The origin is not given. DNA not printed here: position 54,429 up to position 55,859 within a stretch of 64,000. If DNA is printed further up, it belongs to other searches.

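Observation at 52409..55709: Stand-alone three-gene redox module: Tat-FeS subunit, NrfD-type membrane subunit and a 13-heme cytochrome c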

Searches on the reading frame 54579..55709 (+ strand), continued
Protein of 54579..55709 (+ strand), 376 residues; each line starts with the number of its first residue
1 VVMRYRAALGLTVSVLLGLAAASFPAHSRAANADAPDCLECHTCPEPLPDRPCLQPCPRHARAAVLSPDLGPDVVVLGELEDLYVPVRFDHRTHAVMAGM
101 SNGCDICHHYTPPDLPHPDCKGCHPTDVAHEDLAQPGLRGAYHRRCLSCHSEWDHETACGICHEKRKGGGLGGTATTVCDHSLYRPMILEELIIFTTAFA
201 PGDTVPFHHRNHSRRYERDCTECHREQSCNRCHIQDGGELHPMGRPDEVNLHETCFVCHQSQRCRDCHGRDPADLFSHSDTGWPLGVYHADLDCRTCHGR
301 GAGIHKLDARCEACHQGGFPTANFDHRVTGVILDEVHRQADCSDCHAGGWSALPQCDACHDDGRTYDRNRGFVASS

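Call 47: search_protein_families(library=pfam, proteins=[L007:4511-7411:-, L033:5781-7784:+, L037:278-1792:-, L029:11754-14951:-, L040:12619-14613:+], max_evalue=0.001)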
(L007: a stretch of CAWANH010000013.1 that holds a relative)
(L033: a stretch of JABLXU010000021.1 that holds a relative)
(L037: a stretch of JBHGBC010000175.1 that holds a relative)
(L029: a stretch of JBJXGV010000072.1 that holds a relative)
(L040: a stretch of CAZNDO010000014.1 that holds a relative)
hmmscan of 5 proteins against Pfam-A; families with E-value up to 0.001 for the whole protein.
L007:4511-7411:- (966 aa): 6 families
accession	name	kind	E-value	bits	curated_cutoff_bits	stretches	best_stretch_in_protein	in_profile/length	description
PF09699.15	Paired_CXXCH_1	-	7.6e-26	90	20.6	0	403-438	9-39/41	Doubled CXXCH motif (Paired_CXXCH_1)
PF14522.11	Cytochrome_C7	-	2e-24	85.6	24.8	3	100-163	7-66/67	Cytochrome c7 and related cytochrome c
PF14537.11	Cytochrom_c3_2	-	3.7e-23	82.2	25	2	101-191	4-78/79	Cytochrome c3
PF22113.1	Mtrc-MtrF_II-IV_dom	-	1.4e-16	61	30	2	402-599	8-169/176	Outer membrane cytochrome MtrC/MtrF-like, domains II/IV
PF01292.26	Ni_hydr_CYTB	-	7e-08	32.9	30.1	1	628-774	22-170/179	Prokaryotic cytochrome b561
PF22678.1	Cytochrom_c_NrfB-like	-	0.00046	21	27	0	69-134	1-66/89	Cytochrome c-type protein NrfB-like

L033:5781-7784:+ (667 aa): 5 families
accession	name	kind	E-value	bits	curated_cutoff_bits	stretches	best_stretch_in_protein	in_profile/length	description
PF01292.26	Ni_hydr_CYTB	-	6.7e-18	65.5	30.1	1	428-610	1-166/179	Prokaryotic cytochrome b561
PF14522.11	Cytochrome_C7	-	3.8e-17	62.3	24.8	1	93-160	4-67/67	Cytochrome c7 and related cytochrome c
PF14537.11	Cytochrom_c3_2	-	2.8e-11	44.1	25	0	99-162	5-67/79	Cytochrome c3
PF02085.21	Cytochrom_CIII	-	1.3e-05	25.9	22.9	0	72-150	23-92/101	Class III cytochrome C family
PF22678.1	Cytochrom_c_NrfB-like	-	0.00031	21.6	27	1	45-129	1-89/89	Cytochrome c-type protein NrfB-like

L037:278-1792:- (504 aa): 4 families
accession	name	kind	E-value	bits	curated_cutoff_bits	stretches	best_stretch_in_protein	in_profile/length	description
PF03264.19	Cytochrom_NNT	-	9.8e-10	38.9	24.1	1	99-190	4-99/174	NapC/NirT cytochrome c family, N-terminal region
PF14522.11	Cytochrome_C7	-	2.6e-07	30.8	24.8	0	410-459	43-67/67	Cytochrome c7 and related cytochrome c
PF14537.11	Cytochrom_c3_2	-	3.2e-06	27.9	25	0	433-499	8-67/79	Cytochrome c3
PF22113.1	Mtrc-MtrF_II-IV_dom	-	0.00029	20.8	30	0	148-223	73-140/176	Outer membrane cytochrome MtrC/MtrF-like, domains II/IV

L029:11754-14951:- (1065 aa): 5 families
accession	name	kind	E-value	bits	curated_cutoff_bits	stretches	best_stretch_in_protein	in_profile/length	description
PF09699.15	Paired_CXXCH_1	-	1.8e-198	642.5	20.6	19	480-516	1-37/41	Doubled CXXCH motif (Paired_CXXCH_1)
PF14522.11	Cytochrome_C7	-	2.3e-50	168.7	24.8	3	728-786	13-66/67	Cytochrome c7 and related cytochrome c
PF14537.11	Cytochrom_c3_2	-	4.1e-44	149.4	25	5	247-324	7-79/79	Cytochrome c3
PF22113.1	Mtrc-MtrF_II-IV_dom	-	3.4e-24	85.8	30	1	316-432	6-137/176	Outer membrane cytochrome MtrC/MtrF-like, domains II/IV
PF02085.21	Cytochrom_CIII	-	2.7e-20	73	22.9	0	872-955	22-101/101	Class III cytochrome C family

L040:12619-14613:+ (664 aa): 7 families
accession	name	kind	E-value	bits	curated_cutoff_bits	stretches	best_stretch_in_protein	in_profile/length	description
PF14522.11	Cytochrome_C7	-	9.2e-16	57.9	24.8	1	39-97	13-67/67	Cytochrome c7 and related cytochrome c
PF01292.26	Ni_hydr_CYTB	-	9e-14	52.1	30.1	1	426-601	5-164/179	Prokaryotic cytochrome b561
PF14537.11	Cytochrom_c3_2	-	3.9e-09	37.3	25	0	66-153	4-79/79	Cytochrome c3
PF02085.21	Cytochrom_CIII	-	3.5e-07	30.9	22.9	0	62-128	24-86/101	Class III cytochrome C family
PF09699.15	Paired_CXXCH_1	-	2.3e-06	27.6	20.6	0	119-155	8-39/41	Doubled CXXCH motif (Paired_CXXCH_1)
PF03264.19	Cytochrom_NNT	-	4.8e-05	23.6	24.1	0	32-78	118-167/174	NapC/NirT cytochrome c family, N-terminal region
PF14358.11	DUF4405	-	0.00046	21.1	26.7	1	431-490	3-64/66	Domain of unknown function (DUF4405)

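Call 52: search_protein_families(library=ncbifam, proteins=[L042:8474-9754:+, L042:7590-8477:+, L058:12175-13614:+, L058:11246-12178:+, L063:8591-9820:+, L042:12329-13651:-, L051:3016-4170:-, L051:4189-4977:-, L058:9980-11137:+], max_evalue=1e-10)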
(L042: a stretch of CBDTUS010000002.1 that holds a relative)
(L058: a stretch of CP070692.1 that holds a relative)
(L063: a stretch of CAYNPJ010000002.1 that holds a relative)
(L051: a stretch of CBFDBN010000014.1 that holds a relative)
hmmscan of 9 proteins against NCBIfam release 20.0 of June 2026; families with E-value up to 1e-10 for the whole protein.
L042:8474-9754:+ (426 aa): 3 families
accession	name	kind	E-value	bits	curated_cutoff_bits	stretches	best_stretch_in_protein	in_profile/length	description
NF045714.1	sulf_resp_HmcC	equivalog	1.1e-124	416.6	550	1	49-420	2-374/376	sulfate respiration complex protein HmcC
NF008133.1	PRK10881.1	equivalog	6.9e-77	259.4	450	1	44-414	8-374/377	Ni/Fe-hydrogenase cytochrome b subunit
NF041784.1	mnquin_red_QrcD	equivalog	3.3e-16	59.6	570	1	53-402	23-389/408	menaquinone reductase integral membrane subunit QrcD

L042:7590-8477:+ (295 aa): 18 families
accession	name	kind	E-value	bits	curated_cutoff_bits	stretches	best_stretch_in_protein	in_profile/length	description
NF045715.1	sulf_resp_HmcB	equivalog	6.2e-100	334.2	420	1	2-281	1-287/307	sulfate respiration complex iron-sulfur protein HmcB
NF008134.0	PRK10882.1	equivalog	1.3e-64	218.4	263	1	1-280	2-316/329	hydrogenase 2 operon protein HybA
TIGR01582.1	FDH-beta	equivalog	9e-42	143.1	334.7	1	24-245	8-236/283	formate dehydrogenase subunit beta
TIGR02951.1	DMSO_dmsB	equivalog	2.1e-31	109.1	214.1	1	39-195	5-156/161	DMSO/selenate family reductase complex B subunit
NF011569.0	PRK14993.1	equivalog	1.3e-29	103.4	416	1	3-196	5-192/244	tetrathionate reductase subunit TtrB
NF045797.1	DsrO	equivalog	3.6e-27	95.3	200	1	2-191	4-201/235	sulfate reduction electron transfer complex DsrMKJOP subunit DsrO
NF009408.0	PRK12769.1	equivalog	9.3e-23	80.2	1003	1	38-203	5-158/659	formate-dependent uric acid utilization protein AegA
TIGR03149.1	cyt_nit_nrfC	equivalog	1.4e-22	80.2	377.6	1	3-195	4-187/225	cytochrome c nitrite reductase Fe-S protein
NF038355.1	FDH3_beta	equivalog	2e-22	80.1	240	1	38-166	5-121/180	formate dehydrogenase FDH3 subunit beta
NF041715.1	arsenate_red_ArrB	equivalog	3.4e-21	75.9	450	1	38-152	5-107/233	arsenate respiratory reductase iron-sulfur subunit ArrB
TIGR03478.1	DMSO_red_II_bet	subfamily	2.2e-20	72.8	480.7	1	97-191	126-219/321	DMSO reductase family type II enzyme, iron-sulfur subunit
NF009451.0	PRK12809.1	equivalog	1.5e-18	66.5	1154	1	39-202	6-149/639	formate-dependent uric acid utilization protein YgfT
NF041782.1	mnquin_red_QrcC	equivalog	8e-18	65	400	1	38-155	3-122/239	menaquinone reductase iron-sulfur cluster-binding subunit QrcC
NF042979.1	EthbenzDh_ebdB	equivalog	1.3e-17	63.7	740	1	97-192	148-242/354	ethylbenzene dehydrogenase subunit beta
NF045766.1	PhenlGlyoxDHPadI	equivalog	2.4e-14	53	700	1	38-196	7-142/443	NADH-dependent phenylglyoxylate dehydrogenase subunit beta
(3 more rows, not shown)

L058:12175-13614:+ (479 aa): 4 families
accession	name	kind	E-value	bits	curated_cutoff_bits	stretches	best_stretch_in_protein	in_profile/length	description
NF045714.1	sulf_resp_HmcC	equivalog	2.2e-119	399.1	550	1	34-366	2-334/376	sulfate respiration complex protein HmcC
NF008133.1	PRK10881.1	equivalog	2.4e-44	152.4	450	1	32-361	11-337/377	Ni/Fe-hydrogenase cytochrome b subunit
NF041086.1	STAUR_1299_fam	subfamily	6.3e-21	74.5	50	1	406-470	44-108/112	STAUR_1299 family protein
NF041784.1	mnquin_red_QrcD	equivalog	6.4e-11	42.1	570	0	39-361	24-359/408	menaquinone reductase integral membrane subunit QrcD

L058:11246-12178:+ (310 aa): 14 families
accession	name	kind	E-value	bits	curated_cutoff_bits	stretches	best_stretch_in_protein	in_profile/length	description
NF045715.1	sulf_resp_HmcB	equivalog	9.6e-124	412.4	420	1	4-300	1-293/307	sulfate respiration complex iron-sulfur protein HmcB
NF008134.0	PRK10882.1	equivalog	2.9e-64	217.2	263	1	3-301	2-324/329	hydrogenase 2 operon protein HybA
TIGR01582.1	FDH-beta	equivalog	4.7e-32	111.2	334.7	1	40-241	22-220/283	formate dehydrogenase subunit beta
NF045797.1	DsrO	equivalog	8.1e-27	94.2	200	1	1-208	1-205/235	sulfate reduction electron transfer complex DsrMKJOP subunit DsrO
TIGR03149.1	cyt_nit_nrfC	equivalog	4.1e-26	91.7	377.6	1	4-209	3-188/225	cytochrome c nitrite reductase Fe-S protein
TIGR02951.1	DMSO_dmsB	equivalog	3.6e-25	88.9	214.1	1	39-208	1-156/161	DMSO/selenate family reductase complex B subunit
NF011569.0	PRK14993.1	equivalog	2e-19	70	416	1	2-196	2-179/244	tetrathionate reductase subunit TtrB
NF041782.1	mnquin_red_QrcC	equivalog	3.1e-17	63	400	1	40-176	1-133/239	menaquinone reductase iron-sulfur cluster-binding subunit QrcC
NF038355.1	FDH3_beta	equivalog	3.5e-17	63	240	1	110-178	51-121/180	formate dehydrogenase FDH3 subunit beta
NF041715.1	arsenate_red_ArrB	equivalog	2.1e-16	60.2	450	1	39-167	2-111/233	arsenate respiratory reductase iron-sulfur subunit ArrB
NF042979.1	EthbenzDh_ebdB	equivalog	2e-15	56.5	740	1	107-206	147-243/354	ethylbenzene dehydrogenase subunit beta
TIGR03478.1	DMSO_red_II_bet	subfamily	2.8e-15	56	480.7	1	107-204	125-219/321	DMSO reductase family type II enzyme, iron-sulfur subunit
NF009408.0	PRK12769.1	equivalog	1.7e-13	49.6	1003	1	112-217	55-159/659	formate-dependent uric acid utilization protein AegA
NF007382.0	PRK09898.1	equivalog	4.4e-12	46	213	0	43-180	62-188/208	ferredoxin-like protein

L063:8591-9820:+ (409 aa): 3 families
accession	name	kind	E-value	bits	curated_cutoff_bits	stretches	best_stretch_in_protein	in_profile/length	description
NF045714.1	sulf_resp_HmcC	equivalog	5.4e-159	529.5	550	1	33-403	2-374/376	sulfate respiration complex protein HmcC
NF008133.1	PRK10881.1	equivalog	9e-73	245.9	450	1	31-398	11-375/377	Ni/Fe-hydrogenase cytochrome b subunit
NF041784.1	mnquin_red_QrcD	equivalog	1.6e-23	83.7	570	1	37-398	23-402/408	menaquinone reductase integral membrane subunit QrcD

L042:12329-13651:- (440 aa): 3 families
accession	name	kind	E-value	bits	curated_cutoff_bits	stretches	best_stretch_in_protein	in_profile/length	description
NF008133.1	PRK10881.1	equivalog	3.4e-109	365.8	450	1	51-433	13-376/377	Ni/Fe-hydrogenase cytochrome b subunit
NF045714.1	sulf_resp_HmcC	equivalog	6.4e-81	272.5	550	1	51-433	2-370/376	sulfate respiration complex protein HmcC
NF041784.1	mnquin_red_QrcD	equivalog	8.6e-35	120.8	570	1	52-437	20-407/408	menaquinone reductase integral membrane subunit QrcD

L051:3016-4170:- (384 aa): 4 families
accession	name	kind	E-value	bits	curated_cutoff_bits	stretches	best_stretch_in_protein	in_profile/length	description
NF045714.1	sulf_resp_HmcC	equivalog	6.5e-98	328.4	550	1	15-369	7-369/376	sulfate respiration complex protein HmcC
NF008133.1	PRK10881.1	equivalog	2.4e-93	313.6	450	1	15-370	18-376/377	Ni/Fe-hydrogenase cytochrome b subunit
NF041784.1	mnquin_red_QrcD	equivalog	7.5e-51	173.7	570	1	5-373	14-406/408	menaquinone reductase integral membrane subunit QrcD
NF045798.1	DsrP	equivalog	3.2e-13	49.9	350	1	10-363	13-338/346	sulfate reduction electron transfer complex DsrMKJOP subunit DsrP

L051:4189-4977:- (262 aa): 18 families
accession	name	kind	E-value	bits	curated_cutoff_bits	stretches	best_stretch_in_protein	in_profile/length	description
NF045715.1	sulf_resp_HmcB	equivalog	4.6e-78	262.4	420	1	10-252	37-292/307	sulfate respiration complex iron-sulfur protein HmcB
NF008134.0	PRK10882.1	equivalog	1.3e-58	198.6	263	1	10-226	39-296/329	hydrogenase 2 operon protein HybA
TIGR01582.1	FDH-beta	equivalog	4e-33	114.7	334.7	1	10-194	22-220/283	formate dehydrogenase subunit beta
NF045797.1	DsrO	equivalog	2.9e-31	108.7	200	1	8-161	42-205/235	sulfate reduction electron transfer complex DsrMKJOP subunit DsrO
TIGR03149.1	cyt_nit_nrfC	equivalog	3.3e-30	105.1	377.6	1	6-169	35-195/225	cytochrome c nitrite reductase Fe-S protein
TIGR02951.1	DMSO_dmsB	equivalog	1.1e-29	103.6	214.1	1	10-161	2-156/161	DMSO/selenate family reductase complex B subunit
NF041715.1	arsenate_red_ArrB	equivalog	1e-26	94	450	1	8-118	1-107/233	arsenate respiratory reductase iron-sulfur subunit ArrB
NF011569.0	PRK14993.1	equivalog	2e-26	93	416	1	9-161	43-191/244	tetrathionate reductase subunit TtrB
NF038355.1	FDH3_beta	equivalog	1.7e-25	90.1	240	1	12-132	5-121/180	formate dehydrogenase FDH3 subunit beta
NF041782.1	mnquin_red_QrcC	equivalog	1.9e-25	89.9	400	1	11-124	2-126/239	menaquinone reductase iron-sulfur cluster-binding subunit QrcC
TIGR03478.1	DMSO_red_II_bet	subfamily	2.3e-20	72.7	480.7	1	58-160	121-222/321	DMSO reductase family type II enzyme, iron-sulfur subunit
NF009408.0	PRK12769.1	equivalog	1.6e-19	69.5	1003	1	11-172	4-161/659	formate-dependent uric acid utilization protein AegA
NF042979.1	EthbenzDh_ebdB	equivalog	6.8e-19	67.9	740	1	59-162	144-246/354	ethylbenzene dehydrogenase subunit beta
NF007658.0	PRK10330.1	equivalog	2e-17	63.3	260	1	8-113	1-102/181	electron transport protein HydN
NF045766.1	PhenlGlyoxDHPadI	equivalog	3.2e-17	62.4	700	1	15-158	10-138/443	NADH-dependent phenylglyoxylate dehydrogenase subunit beta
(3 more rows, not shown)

L058:9980-11137:+ (385 aa): 2 families
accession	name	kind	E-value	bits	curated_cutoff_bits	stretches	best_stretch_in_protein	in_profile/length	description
NF045713.1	CxxCH_16_HmcA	equivalog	5.9e-12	45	400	0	88-176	432-540/541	sulfate respiration complex hexadecaheme cytochrome HmcA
NF045784.1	9HemeCytC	equivalog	8.9e-11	41.7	640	1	76-180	201-325/328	nine-heme cytochrome c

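Call 53: predict_structure(alignment_id=A2)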
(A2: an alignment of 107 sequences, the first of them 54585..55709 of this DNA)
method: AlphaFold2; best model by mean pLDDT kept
length: 374 residues; sequences in the alignment: 107
mean_pLDDT: 78.9   pTM: 0.59
mean pLDDT of the five models: 78.9, 78.6, 78.1, 72.4, 71.1
residues with pLDDT >= 90: 80; 70-90: 208; 50-70: 78; < 50: 8
segments of 3 or more residues with pLDDT < 50: 25-31
pLDDT, mean of each block of 10 residues (from residue 1): 75 82 50 77 93 83 77 80 85 66 59 71 82 79 68 67 89 86 79 93 91 67 60 65 77 81 93 80 79 76 82 85 88 91 91 93 88 65
secondary structure, 60 per line:
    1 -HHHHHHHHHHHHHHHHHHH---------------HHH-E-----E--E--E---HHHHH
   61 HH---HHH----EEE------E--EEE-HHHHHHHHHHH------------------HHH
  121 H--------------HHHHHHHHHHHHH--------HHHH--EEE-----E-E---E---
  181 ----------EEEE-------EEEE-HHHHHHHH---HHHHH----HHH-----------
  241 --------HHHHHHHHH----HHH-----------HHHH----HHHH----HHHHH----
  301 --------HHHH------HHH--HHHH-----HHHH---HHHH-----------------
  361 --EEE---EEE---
elements in order: H2-20 H56-62 E73-75 E85-87 H89-99 H118-121 H136-148 H157-160 E163-165 E191-194 E202-205 H207-214 H218-222 H249-257 H276-279 H284-287 H292-296 H309-312 H324-327 H333-336 H340-343 E363-365 E369-371

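Call 56: fold_search(model_id=the predicted structure, library=pdb)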
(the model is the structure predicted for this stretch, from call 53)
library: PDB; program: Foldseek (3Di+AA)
matches with E <= 10: 15; with E <= 0.001: 3
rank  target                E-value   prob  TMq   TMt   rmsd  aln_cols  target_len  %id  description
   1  19hc_A                3.2e-04  1.00  0.23  0.29   3.4       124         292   31  NINE-HAEM CYTOCHROME C FROM DESULFOVIBRIO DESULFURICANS ATCC 27774 (released 1999-12-01)
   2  1ofw_A                6.1e-04  1.00  0.23  0.29   3.8       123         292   32  Three dimensional structure of the oxidized form of nine heme cytochrome c at PH 7.5 (released 2003-09-18)
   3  1gws                  8.2e-04  1.00  0.22  0.17   3.7       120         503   32  hexadecaheme high molecular weight cytochrome Hmc from Desulfovibrio vulgaris Hildenborough (released 2003-02-13)
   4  1h29_C                1.6e-03  1.00  0.22  0.17   3.7       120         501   31  Sulfate respiration in Desulfovibrio vulgaris Hildenborough: Structure of the 16-heme Cytochrome c HmcA at 2.5 A resol (released 2002-10-02)
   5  2cvc                  1.7e-03  1.00  0.22  0.17   3.5       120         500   31  Crystal structure of High-Molecular Weight Cytochrome c from Desulfovibrio vulgaris (Hildenborough) (released 2006-06-06)
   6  1duw                  2.1e-03  1.00  0.23  0.29   3.8       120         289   29  STRUCTURE OF NONAHEME CYTOCHROME C (released 2001-03-21)
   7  2e84                  4.8e-03  1.00  0.21  0.16   4.0       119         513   31  Crystal structure of High-Molecular Weight Cytochrome c from Desulfovibrio vulgaris (Miyazaki F) in the presence of zinc (released 2008-01-15)
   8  1h29_A                5.0e-03  1.00  0.22  0.17   3.7       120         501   31  Sulfate respiration in Desulfovibrio vulgaris Hildenborough: Structure of the 16-heme Cytochrome c HmcA at 2.5 A resol (released 2002-10-02)
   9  1h29_D                8.0e-03  1.00  0.21  0.16   3.9       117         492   31  Sulfate respiration in Desulfovibrio vulgaris Hildenborough: Structure of the 16-heme Cytochrome c HmcA at 2.5 A resol (released 2002-10-02)
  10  1h29_B                1.9e-02  1.00  0.21  0.16   4.1       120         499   31  Sulfate respiration in Desulfovibrio vulgaris Hildenborough: Structure of the 16-heme Cytochrome c HmcA at 2.5 A resol (released 2002-10-02)
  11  1m1p_E                2.7e-01  0.20  0.09  0.27   9.4        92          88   30  P21 crystal structure of the tetraheme cytochrome c3 from Shewanella oneidensis MR1 (released 2002-08-14)
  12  3ouq                  3.0e-01  0.13  0.13  0.26  17.1       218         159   16  Structure of N-terminal hexaheme fragment of GSU1996 (released 2010-12-29)
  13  6hr0                  8.2e-01  0.10  0.09  0.23  10.1        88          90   32  Optimizing electroactive organisms: the effect of orthologous proteins (released 2019-10-16)
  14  2k3v_MODEL_1_A        1.1e+00  0.11  0.09  0.29   9.2        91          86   28  Solution Structure of a Tetrahaem Cytochrome from Shewanella Frigidimarina (released 2009-03-31)
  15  6r2q_A                7.5e+00  0.01  0.07  0.10  12.1       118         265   21  Structure of the Mtr complex (released 2020-04-22)
